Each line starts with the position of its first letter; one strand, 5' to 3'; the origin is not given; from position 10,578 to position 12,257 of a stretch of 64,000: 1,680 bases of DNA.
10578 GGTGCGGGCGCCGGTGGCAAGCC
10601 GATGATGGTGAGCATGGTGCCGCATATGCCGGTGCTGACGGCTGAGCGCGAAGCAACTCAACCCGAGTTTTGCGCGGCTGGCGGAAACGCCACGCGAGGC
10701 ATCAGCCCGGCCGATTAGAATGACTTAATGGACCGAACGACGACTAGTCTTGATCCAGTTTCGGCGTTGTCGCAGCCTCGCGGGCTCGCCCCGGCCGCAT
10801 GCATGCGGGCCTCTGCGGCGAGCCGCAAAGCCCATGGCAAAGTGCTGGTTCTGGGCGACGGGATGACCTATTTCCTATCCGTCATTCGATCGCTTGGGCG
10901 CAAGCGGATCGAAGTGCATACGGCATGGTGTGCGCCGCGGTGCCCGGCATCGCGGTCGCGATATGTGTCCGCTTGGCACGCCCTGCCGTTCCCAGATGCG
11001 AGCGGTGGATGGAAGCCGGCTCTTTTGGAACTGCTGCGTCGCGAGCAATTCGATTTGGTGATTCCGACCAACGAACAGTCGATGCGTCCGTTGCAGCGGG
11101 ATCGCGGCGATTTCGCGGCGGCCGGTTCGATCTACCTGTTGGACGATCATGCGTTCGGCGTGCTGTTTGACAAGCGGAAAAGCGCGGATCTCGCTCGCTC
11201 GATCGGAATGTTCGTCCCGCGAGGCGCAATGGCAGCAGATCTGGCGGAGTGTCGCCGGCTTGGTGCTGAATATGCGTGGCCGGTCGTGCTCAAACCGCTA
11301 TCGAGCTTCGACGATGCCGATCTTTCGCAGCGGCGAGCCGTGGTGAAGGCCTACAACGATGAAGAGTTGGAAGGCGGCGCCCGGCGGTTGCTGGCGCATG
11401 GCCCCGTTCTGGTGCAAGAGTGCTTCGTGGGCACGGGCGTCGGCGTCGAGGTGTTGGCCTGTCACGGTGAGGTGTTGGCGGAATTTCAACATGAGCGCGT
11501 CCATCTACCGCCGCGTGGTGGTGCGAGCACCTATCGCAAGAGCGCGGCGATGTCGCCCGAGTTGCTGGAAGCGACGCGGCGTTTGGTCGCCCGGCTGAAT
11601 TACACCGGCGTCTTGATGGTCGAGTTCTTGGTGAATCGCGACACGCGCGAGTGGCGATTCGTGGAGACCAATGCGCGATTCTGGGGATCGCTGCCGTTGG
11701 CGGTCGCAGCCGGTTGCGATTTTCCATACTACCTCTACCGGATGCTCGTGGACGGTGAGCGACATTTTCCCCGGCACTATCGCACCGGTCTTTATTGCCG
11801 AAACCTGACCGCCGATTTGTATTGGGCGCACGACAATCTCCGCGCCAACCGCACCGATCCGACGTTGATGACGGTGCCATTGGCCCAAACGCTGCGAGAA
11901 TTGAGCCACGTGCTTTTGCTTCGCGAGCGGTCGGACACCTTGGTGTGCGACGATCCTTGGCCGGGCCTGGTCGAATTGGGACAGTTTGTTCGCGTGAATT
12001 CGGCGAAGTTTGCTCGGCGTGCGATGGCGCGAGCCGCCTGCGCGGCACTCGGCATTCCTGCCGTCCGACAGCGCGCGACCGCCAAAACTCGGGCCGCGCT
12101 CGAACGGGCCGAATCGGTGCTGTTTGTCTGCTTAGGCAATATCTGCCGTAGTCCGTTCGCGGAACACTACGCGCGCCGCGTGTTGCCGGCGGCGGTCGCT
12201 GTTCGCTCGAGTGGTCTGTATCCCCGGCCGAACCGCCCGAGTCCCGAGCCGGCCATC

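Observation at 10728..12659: ATP-grasp ligase fused to a complete LMW phosphotyrosine-phosphatase domain, with no BY-kinase in sight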

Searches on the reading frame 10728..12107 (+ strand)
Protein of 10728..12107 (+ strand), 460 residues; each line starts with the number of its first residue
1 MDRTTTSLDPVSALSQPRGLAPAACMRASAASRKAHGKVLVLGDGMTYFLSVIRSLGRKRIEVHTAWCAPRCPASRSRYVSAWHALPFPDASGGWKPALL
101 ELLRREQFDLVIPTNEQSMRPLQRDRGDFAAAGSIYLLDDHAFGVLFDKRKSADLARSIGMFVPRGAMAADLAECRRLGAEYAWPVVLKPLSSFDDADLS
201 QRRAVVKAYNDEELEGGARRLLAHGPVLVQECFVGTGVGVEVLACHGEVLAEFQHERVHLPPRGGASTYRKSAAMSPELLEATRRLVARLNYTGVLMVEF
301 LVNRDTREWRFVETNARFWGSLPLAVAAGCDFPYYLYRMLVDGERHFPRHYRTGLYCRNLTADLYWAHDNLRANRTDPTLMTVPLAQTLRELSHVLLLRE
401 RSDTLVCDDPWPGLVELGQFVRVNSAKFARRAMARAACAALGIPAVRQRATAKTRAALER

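Call 15: search_solved_structures(query=window:10728-12107:+, max_evalue=1, show_alignments=1)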
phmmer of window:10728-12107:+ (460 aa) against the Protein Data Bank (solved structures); distinct sequences matched with E-value up to 1: 8.
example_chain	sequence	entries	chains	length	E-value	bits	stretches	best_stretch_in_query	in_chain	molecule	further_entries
2pn1_A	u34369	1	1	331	0.00019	23.4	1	64-342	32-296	Carbamoylphosphate synthase large subunit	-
4ffl_A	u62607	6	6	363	0.01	17.8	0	209-346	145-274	PylC | Putative uncharacterized protein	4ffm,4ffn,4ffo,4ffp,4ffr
3tw6_A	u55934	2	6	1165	0.012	17.5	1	148-319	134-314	Pyruvate carboxylase protein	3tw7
2qf7_A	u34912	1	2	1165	0.012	17.5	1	148-319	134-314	Pyruvate carboxylase protein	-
3vpd_A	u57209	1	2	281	0.084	14.7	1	154-242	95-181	Ribosomal protein S6 modification protein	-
8fxh_A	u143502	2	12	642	0.12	14.2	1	154-232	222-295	RimK domain-containing protein ATP-grasp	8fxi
7lgm_A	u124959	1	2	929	0.21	13.4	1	144-256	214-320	Cyanophycin synthase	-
5t5h_V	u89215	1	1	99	0.97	11.2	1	251-311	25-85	60S ribosomal protein L22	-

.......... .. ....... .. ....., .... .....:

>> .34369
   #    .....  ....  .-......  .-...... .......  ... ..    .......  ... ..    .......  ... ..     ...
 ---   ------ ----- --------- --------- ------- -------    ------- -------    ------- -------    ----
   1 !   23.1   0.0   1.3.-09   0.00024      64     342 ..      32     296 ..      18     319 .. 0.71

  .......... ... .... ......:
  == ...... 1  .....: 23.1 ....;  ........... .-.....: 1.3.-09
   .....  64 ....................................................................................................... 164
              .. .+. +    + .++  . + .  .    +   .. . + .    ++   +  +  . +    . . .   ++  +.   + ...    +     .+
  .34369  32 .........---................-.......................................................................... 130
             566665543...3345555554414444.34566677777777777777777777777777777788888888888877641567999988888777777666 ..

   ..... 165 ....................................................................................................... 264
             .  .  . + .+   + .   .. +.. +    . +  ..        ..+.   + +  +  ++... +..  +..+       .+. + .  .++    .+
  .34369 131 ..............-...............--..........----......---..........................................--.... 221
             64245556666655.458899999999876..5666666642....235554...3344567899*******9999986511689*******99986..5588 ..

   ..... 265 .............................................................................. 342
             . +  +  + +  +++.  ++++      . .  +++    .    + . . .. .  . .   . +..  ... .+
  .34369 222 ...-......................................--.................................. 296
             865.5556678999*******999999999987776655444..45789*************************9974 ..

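Call 69: search_protein_representatives(protein=window:10803-12107:+)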
Query: 435 residues. Proteins with E-value up to 0.001 (for the whole library): 8099; up to 1e-10: 3791; up to 1e-30: 816. The best 150 are listed.
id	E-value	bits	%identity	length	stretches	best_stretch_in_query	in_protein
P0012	2.1e-214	728.5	75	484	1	5-432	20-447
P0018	5.1e-139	480.1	56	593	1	12-435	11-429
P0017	7.9e-134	463.0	55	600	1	8-432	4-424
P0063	4.6e-117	407.8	50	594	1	12-433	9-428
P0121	1.2e-116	406.5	49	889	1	6-398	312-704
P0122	1.6e-112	392.8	49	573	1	6-407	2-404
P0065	6.1e-112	390.9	49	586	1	11-410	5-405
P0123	2.6e-110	385.6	47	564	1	12-408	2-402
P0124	3.6e-110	385.1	49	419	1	11-419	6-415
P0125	3.8e-110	385.0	47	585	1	6-427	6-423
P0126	1.4e-109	383.1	48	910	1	6-433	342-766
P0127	2.4e-109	382.4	49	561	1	12-414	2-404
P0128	2.5e-109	382.3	48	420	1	13-401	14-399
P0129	9.5e-109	380.4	46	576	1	7-428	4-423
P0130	1.7e-108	379.5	46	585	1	12-424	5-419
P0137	4.1e-106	371.7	48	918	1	11-433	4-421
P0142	1.2e-104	366.9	49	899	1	23-405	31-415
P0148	3.9e-102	358.6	50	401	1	10-396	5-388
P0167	8.9e-96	337.7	45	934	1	11-390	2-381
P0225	5.7e-82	292.2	41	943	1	10-425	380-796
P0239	2.4e-78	280.2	40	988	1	9-411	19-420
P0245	2.3e-76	273.7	41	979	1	5-433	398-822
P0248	1.2e-75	271.3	41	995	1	8-407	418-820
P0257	3.1e-74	266.7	42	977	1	11-396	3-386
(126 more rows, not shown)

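Call 70: search_protein_families(library=pfam, proteins=[P0121, P0126, P0225, P0245, P0248, P0137, P0142, P0167, P0239, P0257], max_evalue=0.001)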
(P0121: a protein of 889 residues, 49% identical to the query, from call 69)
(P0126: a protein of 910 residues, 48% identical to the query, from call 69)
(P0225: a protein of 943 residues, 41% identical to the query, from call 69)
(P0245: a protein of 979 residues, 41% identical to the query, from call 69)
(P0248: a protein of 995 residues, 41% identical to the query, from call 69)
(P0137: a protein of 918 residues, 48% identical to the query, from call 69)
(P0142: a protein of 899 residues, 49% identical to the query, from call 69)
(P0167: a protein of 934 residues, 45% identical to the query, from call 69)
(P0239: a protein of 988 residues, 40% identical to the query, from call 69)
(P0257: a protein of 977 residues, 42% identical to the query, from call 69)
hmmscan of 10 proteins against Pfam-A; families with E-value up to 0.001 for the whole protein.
P0121 (889 aa): 4 families
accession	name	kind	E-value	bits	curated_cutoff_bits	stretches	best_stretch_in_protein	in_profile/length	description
PF24793.1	GINT1_N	-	2.2e-44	152.1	27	1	55-263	57-269/304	Glucosamine inositolphosphorylceramide transferase 1, N-terminal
PF01451.26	LMWPc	-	1.7e-18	67.6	23.2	1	741-876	1-143/144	Low molecular weight phosphotyrosine protein phosphatase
PF15632.11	ATPgrasp_Ter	-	2.3e-08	34.3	29.1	1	507-625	4-112/131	ATP-grasp in the biosynthetic pathway with Ter operon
PF02786.22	CPSase_L_D2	-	2.8e-06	27.4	19.8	1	429-605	1-186/211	Carbamoyl-phosphate synthase L chain, ATP binding domain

P0126 (910 aa): 3 families
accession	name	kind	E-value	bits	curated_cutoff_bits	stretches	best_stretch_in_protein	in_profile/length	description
PF01451.26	LMWPc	-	1.1e-18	68.3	23.2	1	772-903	1-140/144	Low molecular weight phosphotyrosine protein phosphatase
PF15632.11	ATPgrasp_Ter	-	2.7e-07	30.9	29.1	1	539-655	5-111/131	ATP-grasp in the biosynthetic pathway with Ter operon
PF13549.11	ATP-grasp_5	-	3e-05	23.9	27.6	1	460-520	11-67/221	ATP-grasp domain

P0225 (943 aa): 3 families
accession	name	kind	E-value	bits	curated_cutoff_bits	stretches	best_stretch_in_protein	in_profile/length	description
PF13480.13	Acetyltransf_6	-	1.4e-26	93.8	22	1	183-332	1-143/143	Acetyltransferase (GNAT) domain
PF01451.26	LMWPc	-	9.1e-23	81.5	23.2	1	806-939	1-141/144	Low molecular weight phosphotyrosine protein phosphatase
PF15632.11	ATPgrasp_Ter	-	3.4e-05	24.1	29.1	1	581-687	13-109/131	ATP-grasp in the biosynthetic pathway with Ter operon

P0245 (979 aa): 3 families
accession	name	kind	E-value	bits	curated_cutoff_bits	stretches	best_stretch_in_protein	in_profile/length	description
PF13480.13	Acetyltransf_6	-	7.8e-28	97.9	22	1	199-346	2-143/143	Acetyltransferase (GNAT) domain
PF01451.26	LMWPc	-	4.1e-19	69.6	23.2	1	830-969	1-141/144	Low molecular weight phosphotyrosine protein phosphatase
PF15632.11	ATPgrasp_Ter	-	1.7e-06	28.3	29.1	1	600-722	10-122/131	ATP-grasp in the biosynthetic pathway with Ter operon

P0248 (995 aa): 3 families
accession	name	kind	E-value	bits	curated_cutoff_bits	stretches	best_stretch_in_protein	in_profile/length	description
PF13480.13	Acetyltransf_6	-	3.5e-28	99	22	1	191-337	2-142/143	Acetyltransferase (GNAT) domain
PF01451.26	LMWPc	-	9.5e-20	71.7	23.2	1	849-988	1-143/144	Low molecular weight phosphotyrosine protein phosphatase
PF15632.11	ATPgrasp_Ter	-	3e-06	27.5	29.1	1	615-733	8-113/131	ATP-grasp in the biosynthetic pathway with Ter operon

P0137 (918 aa): 7 families
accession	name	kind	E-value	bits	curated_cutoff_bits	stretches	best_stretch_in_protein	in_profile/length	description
PF00535.33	Glycos_transf_2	-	2.1e-26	93.3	23.3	1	595-735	1-132/168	Glycosyl transferase family 2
PF01451.26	LMWPc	-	8.2e-23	81.6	23.2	1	428-561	2-141/144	Low molecular weight phosphotyrosine protein phosphatase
PF13641.12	Glyco_tranf_2_3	-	4.3e-21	76.4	27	1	594-824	3-214/230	Glycosyltransferase like family 2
PF13632.12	Glyco_trans_2_3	-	1.5e-09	38.4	27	1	673-846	1-142/198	Glycosyl transferase family group 2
PF15632.11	ATPgrasp_Ter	-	4.6e-08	33.3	29.1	1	193-309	4-110/131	ATP-grasp in the biosynthetic pathway with Ter operon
PF13506.12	Glyco_transf_21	-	1.9e-05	24.7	21.7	0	665-709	25-68/174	Glycosyl transferase family 21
PF02786.22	CPSase_L_D2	-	7e-05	22.9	19.8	1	115-293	1-188/211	Carbamoyl-phosphate synthase L chain, ATP binding domain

P0142 (899 aa): 3 families
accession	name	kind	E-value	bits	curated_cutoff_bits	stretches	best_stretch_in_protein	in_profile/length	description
PF13480.13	Acetyltransf_6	-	4.3e-18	66.3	22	1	691-831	1-135/143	Acetyltransferase (GNAT) domain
PF02786.22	CPSase_L_D2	-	3.8e-07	30.3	19.8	1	263-309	141-187/211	Carbamoyl-phosphate synthase L chain, ATP binding domain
PF15632.11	ATPgrasp_Ter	-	6.4e-06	26.4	29.1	1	253-326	39-110/131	ATP-grasp in the biosynthetic pathway with Ter operon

P0167 (934 aa): 9 families
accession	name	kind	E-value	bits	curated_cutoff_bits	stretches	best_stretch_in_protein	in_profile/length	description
PF00534.26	Glycos_transf_1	-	1.2e-41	142.6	26.4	1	747-909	3-170/172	Glycosyl transferases group 1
PF13692.12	Glyco_trans_1_4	-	2.7e-34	118.9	27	1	761-897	3-142/142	Glycosyl transferases group 1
PF13439.12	Glyco_transf_4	-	8.3e-24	84.9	28.5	1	579-736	1-166/170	Glycosyltransferase Family 4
PF01451.26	LMWPc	-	6.4e-18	65.8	23.2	1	426-558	1-141/144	Low molecular weight phosphotyrosine protein phosphatase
PF13579.12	Glyco_trans_4_4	-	1.3e-14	55.3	29.7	1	580-734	1-157/158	Glycosyl transferase 4-like domain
PF15632.11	ATPgrasp_Ter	-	1.9e-08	34.6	29.1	1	192-309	4-111/131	ATP-grasp in the biosynthetic pathway with Ter operon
PF02786.22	CPSase_L_D2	-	7.5e-06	26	19.8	1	220-298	118-195/211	Carbamoyl-phosphate synthase L chain, ATP binding domain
PF02655.19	ATP-grasp_3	-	0.0003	21.3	23.2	1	116-287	4-160/160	ATP-grasp domain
PF20706.3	GT4-conflict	-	0.00063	19.3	26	1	756-873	194-323/385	Family 4 Glycosyltransferase in conflict systems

P0239 (988 aa): 4 families
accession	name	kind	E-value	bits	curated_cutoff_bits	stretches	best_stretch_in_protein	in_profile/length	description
PF13480.13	Acetyltransf_6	-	2.7e-26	92.9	22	1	800-947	2-143/143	Acetyltransferase (GNAT) domain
PF01451.26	LMWPc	-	5.2e-21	75.8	23.2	1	448-587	2-143/144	Low molecular weight phosphotyrosine protein phosphatase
PF15632.11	ATPgrasp_Ter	-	1.2e-05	25.6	29.1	1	261-331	46-114/131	ATP-grasp in the biosynthetic pathway with Ter operon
PF02786.22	CPSase_L_D2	-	0.00017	21.6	19.8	0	263-302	140-179/211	Carbamoyl-phosphate synthase L chain, ATP binding domain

P0257 (977 aa): 4 families
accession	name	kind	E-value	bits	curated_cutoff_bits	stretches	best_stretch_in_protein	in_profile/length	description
PF13480.13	Acetyltransf_6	-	3.3e-27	95.8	22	1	784-930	2-142/143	Acetyltransferase (GNAT) domain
PF01451.26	LMWPc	-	6.7e-20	72.2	23.2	1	426-567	1-143/144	Low molecular weight phosphotyrosine protein phosphatase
PF15632.11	ATPgrasp_Ter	-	2.9e-07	30.8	29.1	1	194-310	5-112/131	ATP-grasp in the biosynthetic pathway with Ter operon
PF02786.22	CPSase_L_D2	-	1.7e-06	28.2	19.8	0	244-282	141-179/211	Carbamoyl-phosphate synthase L chain, ATP binding domain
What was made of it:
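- Triple fusions add Acetyltransf_6 (six of ten examined), GT2, GT4 or GINT1_N domains, never a kinase (call 70). No kinase domain was seen in any of the larger fusions (call 70). GT2 and GT4 triple fusions fit either reading and do not discriminate (call 70).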

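Call 72: find_encoding_contigs(protein=P0124, flank=6000, max_places=1)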
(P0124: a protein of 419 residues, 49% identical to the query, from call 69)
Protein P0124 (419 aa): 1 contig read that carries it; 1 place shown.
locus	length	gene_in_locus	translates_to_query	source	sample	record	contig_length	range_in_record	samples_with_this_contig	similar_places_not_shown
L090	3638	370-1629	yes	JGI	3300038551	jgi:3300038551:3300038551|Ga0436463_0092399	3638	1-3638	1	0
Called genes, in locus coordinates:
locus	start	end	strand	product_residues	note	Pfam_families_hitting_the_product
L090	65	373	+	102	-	-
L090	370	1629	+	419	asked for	PF15632:ATPgrasp_Ter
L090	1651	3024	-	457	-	PF02368:Big_2, PF00149:Metallophos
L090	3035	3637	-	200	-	?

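Call 73: find_encoding_contigs(protein=P0128, flank=6000, max_places=1)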
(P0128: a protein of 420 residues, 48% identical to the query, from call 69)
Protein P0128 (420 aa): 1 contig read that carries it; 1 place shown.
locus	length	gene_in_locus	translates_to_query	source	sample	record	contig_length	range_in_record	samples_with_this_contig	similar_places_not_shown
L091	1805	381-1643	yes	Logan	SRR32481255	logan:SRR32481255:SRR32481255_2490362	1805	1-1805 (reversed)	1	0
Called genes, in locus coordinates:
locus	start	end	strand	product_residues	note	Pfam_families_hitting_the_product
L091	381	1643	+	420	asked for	PF15632:ATPgrasp_Ter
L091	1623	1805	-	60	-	?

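Call 74: find_encoding_contigs(protein=P0148, flank=6000, max_places=1)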
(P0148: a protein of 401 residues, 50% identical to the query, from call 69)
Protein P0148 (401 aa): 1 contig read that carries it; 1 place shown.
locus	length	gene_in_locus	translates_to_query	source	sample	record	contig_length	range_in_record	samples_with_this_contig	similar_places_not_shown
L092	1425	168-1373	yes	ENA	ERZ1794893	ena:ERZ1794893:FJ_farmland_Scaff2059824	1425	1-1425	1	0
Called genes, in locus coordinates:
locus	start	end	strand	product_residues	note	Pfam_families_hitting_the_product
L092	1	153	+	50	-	?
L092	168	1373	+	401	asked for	PF15632:ATPgrasp_Ter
